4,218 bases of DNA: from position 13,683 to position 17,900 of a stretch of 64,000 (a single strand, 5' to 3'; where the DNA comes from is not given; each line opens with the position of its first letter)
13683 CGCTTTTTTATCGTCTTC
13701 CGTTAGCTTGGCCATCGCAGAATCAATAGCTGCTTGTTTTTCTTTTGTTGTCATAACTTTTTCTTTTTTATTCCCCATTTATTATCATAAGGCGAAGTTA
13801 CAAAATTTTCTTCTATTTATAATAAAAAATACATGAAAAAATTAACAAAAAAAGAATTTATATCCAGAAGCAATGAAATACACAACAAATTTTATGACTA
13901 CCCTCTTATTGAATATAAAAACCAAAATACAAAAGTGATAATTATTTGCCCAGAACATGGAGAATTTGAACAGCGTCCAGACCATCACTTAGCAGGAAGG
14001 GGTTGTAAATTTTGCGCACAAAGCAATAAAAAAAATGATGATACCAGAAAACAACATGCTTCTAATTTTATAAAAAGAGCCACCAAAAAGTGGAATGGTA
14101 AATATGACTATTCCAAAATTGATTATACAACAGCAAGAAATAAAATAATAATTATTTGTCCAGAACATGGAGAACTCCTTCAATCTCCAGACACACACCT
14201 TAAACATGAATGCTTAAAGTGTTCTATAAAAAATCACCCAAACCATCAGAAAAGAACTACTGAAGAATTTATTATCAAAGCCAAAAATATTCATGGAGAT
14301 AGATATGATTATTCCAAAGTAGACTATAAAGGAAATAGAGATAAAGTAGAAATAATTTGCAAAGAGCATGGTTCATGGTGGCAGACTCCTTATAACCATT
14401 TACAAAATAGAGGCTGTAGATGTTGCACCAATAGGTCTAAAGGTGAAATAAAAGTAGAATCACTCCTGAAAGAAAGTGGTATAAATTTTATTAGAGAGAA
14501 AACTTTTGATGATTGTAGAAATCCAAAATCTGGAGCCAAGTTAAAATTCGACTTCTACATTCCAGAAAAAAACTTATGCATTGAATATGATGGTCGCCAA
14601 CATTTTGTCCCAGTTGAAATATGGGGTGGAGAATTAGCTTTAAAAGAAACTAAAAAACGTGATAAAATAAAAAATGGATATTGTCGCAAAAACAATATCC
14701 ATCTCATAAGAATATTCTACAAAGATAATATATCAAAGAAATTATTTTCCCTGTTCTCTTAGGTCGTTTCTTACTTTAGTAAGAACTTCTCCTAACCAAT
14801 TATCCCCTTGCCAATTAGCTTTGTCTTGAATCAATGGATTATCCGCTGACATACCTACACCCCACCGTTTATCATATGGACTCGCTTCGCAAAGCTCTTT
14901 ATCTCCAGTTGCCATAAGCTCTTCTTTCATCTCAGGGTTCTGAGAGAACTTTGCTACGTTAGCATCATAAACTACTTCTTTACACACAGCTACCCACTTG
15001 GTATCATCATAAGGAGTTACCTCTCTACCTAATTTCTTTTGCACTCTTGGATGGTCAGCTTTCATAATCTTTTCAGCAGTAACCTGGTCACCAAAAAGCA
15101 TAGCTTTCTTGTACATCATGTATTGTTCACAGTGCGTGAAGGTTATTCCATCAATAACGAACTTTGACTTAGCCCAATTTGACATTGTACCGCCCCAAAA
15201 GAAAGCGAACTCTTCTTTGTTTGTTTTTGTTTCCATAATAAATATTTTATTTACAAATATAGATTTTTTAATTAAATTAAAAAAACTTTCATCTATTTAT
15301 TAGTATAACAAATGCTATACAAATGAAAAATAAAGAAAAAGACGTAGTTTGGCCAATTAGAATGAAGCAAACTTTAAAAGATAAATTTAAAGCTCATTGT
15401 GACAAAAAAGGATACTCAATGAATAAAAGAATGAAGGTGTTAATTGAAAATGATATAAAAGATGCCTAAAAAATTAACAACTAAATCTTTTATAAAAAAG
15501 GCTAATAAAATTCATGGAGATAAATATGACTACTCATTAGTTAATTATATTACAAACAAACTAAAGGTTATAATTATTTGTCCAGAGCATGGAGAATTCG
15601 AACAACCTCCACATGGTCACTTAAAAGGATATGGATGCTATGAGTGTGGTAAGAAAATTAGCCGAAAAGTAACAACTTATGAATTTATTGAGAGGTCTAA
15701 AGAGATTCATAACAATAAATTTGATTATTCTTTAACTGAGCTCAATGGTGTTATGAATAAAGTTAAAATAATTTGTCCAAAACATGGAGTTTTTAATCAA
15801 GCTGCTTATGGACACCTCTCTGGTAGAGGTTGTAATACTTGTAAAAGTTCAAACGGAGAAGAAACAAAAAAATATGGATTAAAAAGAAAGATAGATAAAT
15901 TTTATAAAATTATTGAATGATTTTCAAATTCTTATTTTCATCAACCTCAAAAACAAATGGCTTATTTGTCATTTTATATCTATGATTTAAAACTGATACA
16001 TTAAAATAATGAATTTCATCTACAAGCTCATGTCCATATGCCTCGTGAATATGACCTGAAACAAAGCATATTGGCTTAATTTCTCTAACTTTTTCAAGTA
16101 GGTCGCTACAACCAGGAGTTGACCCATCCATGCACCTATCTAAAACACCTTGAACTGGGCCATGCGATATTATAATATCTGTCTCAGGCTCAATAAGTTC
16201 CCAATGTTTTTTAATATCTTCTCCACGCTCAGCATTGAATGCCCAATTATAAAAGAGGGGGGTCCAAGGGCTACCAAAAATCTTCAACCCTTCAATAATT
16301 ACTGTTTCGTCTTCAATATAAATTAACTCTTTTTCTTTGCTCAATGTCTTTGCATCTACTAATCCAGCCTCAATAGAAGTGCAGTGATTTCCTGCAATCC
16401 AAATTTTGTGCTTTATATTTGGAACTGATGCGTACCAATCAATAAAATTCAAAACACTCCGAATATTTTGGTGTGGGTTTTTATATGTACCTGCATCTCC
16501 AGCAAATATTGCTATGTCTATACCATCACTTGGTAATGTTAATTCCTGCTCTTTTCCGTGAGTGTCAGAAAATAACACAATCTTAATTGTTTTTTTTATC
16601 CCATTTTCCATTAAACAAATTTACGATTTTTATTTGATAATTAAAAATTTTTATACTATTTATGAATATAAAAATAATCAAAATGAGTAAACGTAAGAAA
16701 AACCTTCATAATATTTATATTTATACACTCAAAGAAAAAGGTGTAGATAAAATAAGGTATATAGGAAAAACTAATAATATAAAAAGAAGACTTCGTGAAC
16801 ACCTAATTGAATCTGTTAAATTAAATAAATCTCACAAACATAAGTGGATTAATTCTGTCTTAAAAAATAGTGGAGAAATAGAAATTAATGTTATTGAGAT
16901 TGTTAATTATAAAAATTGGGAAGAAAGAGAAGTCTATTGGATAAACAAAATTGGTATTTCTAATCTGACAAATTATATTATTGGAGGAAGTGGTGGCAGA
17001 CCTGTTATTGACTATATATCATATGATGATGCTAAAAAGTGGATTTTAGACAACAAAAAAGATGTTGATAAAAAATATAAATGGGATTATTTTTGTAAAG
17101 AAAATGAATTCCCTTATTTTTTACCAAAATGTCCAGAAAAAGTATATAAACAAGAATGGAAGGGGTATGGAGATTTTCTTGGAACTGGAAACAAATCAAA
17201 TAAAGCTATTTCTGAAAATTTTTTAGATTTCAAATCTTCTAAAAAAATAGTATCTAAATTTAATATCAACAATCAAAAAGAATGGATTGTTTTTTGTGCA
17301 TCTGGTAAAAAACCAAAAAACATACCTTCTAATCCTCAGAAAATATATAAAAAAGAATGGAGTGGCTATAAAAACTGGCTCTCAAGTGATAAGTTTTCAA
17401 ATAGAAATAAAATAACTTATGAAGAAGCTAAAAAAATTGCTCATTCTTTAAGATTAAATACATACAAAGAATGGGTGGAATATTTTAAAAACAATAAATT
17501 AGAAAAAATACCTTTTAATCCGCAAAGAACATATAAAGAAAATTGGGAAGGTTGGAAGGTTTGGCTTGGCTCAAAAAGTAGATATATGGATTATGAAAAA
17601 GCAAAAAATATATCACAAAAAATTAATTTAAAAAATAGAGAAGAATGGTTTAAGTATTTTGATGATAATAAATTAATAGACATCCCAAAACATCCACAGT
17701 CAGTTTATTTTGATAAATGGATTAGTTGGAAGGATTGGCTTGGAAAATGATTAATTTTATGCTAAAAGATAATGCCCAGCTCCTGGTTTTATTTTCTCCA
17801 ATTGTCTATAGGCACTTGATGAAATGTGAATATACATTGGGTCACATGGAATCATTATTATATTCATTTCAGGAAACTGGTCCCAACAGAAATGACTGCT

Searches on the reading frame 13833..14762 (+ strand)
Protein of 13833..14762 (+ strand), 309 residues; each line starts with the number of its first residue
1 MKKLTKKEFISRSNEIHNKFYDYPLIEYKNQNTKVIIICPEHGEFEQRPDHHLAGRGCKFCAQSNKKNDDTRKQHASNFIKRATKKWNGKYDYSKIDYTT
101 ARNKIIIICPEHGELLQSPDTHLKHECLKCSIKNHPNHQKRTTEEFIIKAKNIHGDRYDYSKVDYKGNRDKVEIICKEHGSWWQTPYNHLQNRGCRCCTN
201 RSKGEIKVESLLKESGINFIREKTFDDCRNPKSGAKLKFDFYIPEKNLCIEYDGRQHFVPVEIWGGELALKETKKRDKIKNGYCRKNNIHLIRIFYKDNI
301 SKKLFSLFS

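Call 38: search_protein_families(library=pfam, proteins=[window:13833-14762:+], max_evalue=0.001)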
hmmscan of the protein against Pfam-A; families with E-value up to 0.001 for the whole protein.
window:13833-14762:+ (309 aa): 3 families
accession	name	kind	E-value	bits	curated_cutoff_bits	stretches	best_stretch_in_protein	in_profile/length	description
PF05265.19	DUF723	-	4.2e-07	30.2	20.9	0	12-44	8-40/60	Protein of unknown function (DUF723)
PF17955.6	Cas6b_N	-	7.9e-05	23.1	25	0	19-43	47-71/105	Cas6b N-terminal domain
PF21817.3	CapR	-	0.00013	22.5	24.2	1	145-198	3-64/67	CapR homology domain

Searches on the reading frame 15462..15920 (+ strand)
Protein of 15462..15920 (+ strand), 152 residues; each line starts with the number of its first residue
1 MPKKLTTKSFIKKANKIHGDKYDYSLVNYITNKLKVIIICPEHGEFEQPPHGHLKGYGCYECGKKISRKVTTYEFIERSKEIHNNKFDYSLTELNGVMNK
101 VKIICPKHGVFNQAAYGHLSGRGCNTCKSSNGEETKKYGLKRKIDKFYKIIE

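Call 38: search_protein_families(library=pfam, proteins=[window:15462-15920:+], max_evalue=0.001)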
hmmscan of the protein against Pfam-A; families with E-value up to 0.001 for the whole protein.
window:15462-15920:+ (152 aa): 2 families
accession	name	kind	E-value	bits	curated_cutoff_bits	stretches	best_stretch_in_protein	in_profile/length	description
PF05265.19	DUF723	-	2.3e-06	27.9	20.9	1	86-127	15-59/60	Protein of unknown function (DUF723)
PF23545.1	Zn_ribbon_HMPTM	-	0.00063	19.7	27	0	40-48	33-41/45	HMPTM N-terminal zinc ribbon domain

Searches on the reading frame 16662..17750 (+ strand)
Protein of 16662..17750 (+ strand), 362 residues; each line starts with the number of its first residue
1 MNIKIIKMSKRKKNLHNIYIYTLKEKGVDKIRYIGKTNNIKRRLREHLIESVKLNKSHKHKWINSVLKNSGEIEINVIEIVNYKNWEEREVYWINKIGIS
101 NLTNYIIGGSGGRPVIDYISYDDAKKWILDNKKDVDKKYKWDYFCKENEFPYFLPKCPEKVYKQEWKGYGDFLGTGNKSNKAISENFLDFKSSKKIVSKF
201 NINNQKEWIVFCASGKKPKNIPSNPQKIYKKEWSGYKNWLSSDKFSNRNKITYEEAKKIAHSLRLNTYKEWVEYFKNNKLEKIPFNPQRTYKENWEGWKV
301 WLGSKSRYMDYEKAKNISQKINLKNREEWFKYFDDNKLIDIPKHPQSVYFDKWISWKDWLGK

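Call 38: search_protein_families(library=pfam, proteins=[window:16662-17750:+], max_evalue=0.001)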
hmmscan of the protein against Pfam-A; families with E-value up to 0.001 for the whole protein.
window:16662-17750:+ (362 aa): 2 families
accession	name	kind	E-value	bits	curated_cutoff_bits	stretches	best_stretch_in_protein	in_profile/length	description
PF14882.11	INT_rpt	-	1.1e-10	42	26.5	1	153-174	11-32/55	Integrase repeat unit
PF01541.30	GIY-YIG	-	8.7e-07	29.6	22.6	1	18-96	2-71/78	GIY-YIG catalytic domain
